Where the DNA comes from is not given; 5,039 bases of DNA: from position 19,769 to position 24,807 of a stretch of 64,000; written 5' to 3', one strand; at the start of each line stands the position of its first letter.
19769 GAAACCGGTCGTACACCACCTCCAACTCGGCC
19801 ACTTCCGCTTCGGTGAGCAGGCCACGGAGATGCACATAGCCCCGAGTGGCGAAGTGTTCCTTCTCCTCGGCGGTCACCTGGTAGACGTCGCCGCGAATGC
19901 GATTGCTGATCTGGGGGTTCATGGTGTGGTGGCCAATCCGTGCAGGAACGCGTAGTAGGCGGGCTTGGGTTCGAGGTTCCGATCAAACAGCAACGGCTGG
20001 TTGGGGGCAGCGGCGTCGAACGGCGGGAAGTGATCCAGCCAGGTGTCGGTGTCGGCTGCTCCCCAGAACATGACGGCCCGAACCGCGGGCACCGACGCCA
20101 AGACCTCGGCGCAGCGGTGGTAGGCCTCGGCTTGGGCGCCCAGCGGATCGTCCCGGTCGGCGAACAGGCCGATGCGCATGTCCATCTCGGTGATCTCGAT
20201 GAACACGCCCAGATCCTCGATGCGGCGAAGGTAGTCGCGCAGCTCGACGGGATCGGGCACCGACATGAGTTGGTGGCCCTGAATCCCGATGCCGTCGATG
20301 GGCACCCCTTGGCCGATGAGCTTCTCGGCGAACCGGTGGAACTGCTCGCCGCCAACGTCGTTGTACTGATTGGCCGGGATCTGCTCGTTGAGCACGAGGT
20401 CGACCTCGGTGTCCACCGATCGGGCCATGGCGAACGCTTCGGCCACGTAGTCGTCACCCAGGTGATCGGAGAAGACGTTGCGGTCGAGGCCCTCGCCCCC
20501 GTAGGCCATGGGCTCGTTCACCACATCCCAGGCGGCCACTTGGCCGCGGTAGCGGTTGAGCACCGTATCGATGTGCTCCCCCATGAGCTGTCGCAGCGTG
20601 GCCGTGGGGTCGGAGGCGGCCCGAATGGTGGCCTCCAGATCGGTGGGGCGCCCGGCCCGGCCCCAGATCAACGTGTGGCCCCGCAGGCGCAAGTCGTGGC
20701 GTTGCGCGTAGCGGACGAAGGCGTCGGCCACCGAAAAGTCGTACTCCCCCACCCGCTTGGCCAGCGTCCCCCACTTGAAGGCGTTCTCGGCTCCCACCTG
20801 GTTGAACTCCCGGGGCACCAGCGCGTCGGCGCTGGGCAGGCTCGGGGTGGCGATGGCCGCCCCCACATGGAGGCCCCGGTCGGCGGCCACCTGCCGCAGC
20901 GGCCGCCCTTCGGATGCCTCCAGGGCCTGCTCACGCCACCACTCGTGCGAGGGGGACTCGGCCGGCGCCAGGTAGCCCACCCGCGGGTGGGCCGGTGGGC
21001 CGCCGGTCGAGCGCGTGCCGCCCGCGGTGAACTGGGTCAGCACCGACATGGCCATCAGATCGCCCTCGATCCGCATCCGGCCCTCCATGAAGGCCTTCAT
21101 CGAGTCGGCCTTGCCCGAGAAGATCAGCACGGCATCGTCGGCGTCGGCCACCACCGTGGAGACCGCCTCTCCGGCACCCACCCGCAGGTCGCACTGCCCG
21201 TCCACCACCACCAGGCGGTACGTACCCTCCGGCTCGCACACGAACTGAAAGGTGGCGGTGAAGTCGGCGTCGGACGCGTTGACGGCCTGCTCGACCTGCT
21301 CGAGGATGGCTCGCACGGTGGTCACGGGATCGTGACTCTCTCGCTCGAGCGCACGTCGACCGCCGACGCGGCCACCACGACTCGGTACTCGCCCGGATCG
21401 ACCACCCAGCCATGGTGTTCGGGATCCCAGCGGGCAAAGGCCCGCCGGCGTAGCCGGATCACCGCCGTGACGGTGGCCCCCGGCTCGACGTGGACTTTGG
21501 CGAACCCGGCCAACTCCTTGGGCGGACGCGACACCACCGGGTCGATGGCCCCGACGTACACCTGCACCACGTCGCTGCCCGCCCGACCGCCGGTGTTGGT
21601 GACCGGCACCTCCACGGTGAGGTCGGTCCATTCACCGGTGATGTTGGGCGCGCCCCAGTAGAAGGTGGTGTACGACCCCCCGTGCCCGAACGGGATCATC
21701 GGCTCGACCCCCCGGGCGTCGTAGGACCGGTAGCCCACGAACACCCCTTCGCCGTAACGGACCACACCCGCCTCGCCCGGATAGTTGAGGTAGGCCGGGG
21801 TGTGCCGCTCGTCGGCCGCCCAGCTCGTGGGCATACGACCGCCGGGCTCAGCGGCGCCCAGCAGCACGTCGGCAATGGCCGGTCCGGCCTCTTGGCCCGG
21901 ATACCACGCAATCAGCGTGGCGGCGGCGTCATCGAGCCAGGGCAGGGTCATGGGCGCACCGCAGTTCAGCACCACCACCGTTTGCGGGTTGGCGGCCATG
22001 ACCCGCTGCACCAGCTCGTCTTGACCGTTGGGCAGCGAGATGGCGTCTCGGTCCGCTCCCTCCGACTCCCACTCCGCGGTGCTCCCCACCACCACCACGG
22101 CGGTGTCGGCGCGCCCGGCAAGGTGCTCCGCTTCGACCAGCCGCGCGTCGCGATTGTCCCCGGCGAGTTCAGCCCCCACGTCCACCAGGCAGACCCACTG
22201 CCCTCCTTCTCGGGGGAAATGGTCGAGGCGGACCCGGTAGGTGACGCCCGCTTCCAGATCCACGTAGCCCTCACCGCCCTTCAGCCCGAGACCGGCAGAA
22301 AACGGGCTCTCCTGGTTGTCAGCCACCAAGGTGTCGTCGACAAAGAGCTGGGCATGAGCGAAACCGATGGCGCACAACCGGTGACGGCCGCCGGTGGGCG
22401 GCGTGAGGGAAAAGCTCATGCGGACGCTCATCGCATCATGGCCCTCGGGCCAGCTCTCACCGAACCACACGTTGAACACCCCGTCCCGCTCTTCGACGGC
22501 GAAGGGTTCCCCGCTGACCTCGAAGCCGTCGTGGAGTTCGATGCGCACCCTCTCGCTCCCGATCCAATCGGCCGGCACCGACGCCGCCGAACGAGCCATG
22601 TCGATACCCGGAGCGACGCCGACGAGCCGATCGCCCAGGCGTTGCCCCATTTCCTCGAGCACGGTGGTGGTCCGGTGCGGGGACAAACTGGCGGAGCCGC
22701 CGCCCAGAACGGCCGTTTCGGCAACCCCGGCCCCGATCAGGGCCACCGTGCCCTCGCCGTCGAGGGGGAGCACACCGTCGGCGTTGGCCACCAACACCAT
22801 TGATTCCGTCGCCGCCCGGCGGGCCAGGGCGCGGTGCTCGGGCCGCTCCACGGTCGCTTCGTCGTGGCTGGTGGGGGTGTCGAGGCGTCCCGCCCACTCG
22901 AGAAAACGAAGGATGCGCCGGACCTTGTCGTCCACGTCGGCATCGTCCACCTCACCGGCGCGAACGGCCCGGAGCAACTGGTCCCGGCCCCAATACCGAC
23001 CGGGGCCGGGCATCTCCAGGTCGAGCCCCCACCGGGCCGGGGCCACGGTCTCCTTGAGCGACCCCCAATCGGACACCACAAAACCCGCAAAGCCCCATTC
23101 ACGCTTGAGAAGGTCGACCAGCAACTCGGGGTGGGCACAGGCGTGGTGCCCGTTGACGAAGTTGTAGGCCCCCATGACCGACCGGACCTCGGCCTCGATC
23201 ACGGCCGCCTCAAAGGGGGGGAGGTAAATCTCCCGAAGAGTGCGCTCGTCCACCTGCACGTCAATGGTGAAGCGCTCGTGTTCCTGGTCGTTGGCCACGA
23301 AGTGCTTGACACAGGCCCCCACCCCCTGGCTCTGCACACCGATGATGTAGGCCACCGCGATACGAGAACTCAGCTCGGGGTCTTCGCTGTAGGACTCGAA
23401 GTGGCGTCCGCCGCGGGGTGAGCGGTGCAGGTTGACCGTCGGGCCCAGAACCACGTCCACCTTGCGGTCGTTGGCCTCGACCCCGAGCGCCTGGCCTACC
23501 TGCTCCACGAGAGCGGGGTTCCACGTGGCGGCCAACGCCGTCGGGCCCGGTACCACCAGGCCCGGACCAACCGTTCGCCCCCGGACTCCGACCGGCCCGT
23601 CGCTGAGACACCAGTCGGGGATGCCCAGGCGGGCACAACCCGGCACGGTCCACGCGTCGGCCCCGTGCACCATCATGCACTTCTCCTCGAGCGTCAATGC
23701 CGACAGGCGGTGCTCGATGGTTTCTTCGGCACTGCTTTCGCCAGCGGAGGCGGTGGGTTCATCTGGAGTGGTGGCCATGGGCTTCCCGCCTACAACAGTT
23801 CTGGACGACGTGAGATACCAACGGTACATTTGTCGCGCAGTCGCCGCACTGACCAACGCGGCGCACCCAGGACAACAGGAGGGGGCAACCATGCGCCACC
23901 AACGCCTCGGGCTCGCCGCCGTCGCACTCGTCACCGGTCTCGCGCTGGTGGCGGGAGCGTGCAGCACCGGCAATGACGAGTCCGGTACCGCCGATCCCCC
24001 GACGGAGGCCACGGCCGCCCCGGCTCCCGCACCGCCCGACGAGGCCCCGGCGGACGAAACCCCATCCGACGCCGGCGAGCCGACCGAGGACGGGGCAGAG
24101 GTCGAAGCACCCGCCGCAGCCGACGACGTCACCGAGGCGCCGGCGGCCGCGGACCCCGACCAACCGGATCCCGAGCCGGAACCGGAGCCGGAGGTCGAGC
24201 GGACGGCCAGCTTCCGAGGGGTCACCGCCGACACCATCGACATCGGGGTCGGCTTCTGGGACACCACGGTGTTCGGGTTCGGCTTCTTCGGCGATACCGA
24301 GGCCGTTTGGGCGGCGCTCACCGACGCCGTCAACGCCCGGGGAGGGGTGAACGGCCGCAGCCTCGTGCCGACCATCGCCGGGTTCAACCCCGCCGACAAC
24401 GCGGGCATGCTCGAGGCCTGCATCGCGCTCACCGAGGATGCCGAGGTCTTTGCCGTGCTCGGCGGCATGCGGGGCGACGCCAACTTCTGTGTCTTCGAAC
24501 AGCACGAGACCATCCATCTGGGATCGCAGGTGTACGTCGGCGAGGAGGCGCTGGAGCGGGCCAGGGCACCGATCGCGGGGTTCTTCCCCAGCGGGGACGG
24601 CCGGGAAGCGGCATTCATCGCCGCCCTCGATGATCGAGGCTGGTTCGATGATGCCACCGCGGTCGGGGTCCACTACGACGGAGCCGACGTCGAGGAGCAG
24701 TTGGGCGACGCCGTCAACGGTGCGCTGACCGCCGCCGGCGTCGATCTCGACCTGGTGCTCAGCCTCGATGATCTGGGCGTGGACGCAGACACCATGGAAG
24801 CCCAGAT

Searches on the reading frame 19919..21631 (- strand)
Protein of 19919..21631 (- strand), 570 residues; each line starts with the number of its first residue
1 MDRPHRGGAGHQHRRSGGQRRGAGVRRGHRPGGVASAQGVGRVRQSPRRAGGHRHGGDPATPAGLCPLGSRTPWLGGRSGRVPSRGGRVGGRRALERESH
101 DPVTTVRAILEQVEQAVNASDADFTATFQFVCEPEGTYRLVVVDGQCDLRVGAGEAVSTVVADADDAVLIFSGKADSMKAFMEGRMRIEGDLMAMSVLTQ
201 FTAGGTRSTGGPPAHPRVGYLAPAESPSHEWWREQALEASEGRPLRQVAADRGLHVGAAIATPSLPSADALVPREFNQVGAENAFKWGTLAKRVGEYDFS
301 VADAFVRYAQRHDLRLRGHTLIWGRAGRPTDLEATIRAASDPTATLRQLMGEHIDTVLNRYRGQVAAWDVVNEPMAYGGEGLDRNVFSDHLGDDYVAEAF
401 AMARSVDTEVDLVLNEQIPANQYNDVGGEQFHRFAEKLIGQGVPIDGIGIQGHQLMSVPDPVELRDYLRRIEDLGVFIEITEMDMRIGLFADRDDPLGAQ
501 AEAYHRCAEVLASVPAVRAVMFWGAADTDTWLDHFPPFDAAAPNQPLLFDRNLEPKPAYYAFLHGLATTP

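Call 64: search_protein_families(library=pfam, proteins=[window:19919-21631:-], max_evalue=0.00001)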
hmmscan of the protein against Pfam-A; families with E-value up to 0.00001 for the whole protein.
window:19919-21631:- (570 aa): 2 families
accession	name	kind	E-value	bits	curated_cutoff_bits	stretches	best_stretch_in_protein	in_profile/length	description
PF00331.26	Glyco_hydro_10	-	4.7e-75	253.1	22.1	1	245-563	2-309/311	Glycosyl hydrolase family 10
PF02036.22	SCP2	-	1e-10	42.3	21.3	1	122-198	17-96/101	SCP-2 sterol transfer family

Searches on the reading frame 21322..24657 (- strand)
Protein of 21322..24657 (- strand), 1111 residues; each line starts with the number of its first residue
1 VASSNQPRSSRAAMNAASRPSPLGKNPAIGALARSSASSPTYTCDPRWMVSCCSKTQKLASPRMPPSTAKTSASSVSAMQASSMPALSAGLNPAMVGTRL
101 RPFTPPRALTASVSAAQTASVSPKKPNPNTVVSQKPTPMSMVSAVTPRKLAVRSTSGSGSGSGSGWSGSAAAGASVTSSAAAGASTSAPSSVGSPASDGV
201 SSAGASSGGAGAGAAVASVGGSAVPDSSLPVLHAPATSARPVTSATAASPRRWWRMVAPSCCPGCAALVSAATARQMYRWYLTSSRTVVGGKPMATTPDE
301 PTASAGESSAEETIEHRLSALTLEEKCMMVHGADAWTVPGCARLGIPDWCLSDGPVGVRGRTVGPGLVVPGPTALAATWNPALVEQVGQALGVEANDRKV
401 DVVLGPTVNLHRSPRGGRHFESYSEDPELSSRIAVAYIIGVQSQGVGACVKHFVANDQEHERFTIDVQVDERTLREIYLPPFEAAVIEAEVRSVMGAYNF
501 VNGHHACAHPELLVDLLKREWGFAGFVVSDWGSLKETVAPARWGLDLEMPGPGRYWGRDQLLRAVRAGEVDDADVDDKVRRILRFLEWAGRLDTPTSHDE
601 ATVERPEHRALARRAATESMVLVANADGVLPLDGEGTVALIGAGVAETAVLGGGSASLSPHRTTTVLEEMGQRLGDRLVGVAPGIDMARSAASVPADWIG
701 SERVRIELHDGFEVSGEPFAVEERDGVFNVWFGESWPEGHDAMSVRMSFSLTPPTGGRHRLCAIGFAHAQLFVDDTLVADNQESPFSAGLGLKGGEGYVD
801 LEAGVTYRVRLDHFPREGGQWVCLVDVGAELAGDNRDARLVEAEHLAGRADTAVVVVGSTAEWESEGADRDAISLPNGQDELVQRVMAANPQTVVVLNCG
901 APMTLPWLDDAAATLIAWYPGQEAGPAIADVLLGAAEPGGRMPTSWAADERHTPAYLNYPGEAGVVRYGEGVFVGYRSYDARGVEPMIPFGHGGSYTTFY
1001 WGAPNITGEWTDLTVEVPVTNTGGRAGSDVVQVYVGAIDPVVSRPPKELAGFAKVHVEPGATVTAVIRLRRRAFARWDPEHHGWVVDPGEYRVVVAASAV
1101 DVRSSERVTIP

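Call 64: search_protein_families(library=pfam, proteins=[window:21322-24657:-], max_evalue=0.00001)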
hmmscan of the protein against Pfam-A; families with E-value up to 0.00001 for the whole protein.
window:21322-24657:- (1111 aa): 4 families
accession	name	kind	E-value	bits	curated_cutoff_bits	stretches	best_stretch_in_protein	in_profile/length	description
PF01915.27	Glyco_hydro_3_C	-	2.6e-50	171.6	31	1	620-976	1-200/200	Glycosyl hydrolase family 3 C-terminal domain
PF00933.27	Glyco_hydro_3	-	1.2e-44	153.5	27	1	343-584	60-315/316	Glycosyl hydrolase family 3 N terminal domain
PF14310.12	Fn3-like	-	4e-24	85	25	1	1029-1099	1-71/71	Fibronectin type III-like domain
PF07691.17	PA14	-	7.3e-06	26.3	24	0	737-822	40-127/147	PA14 domain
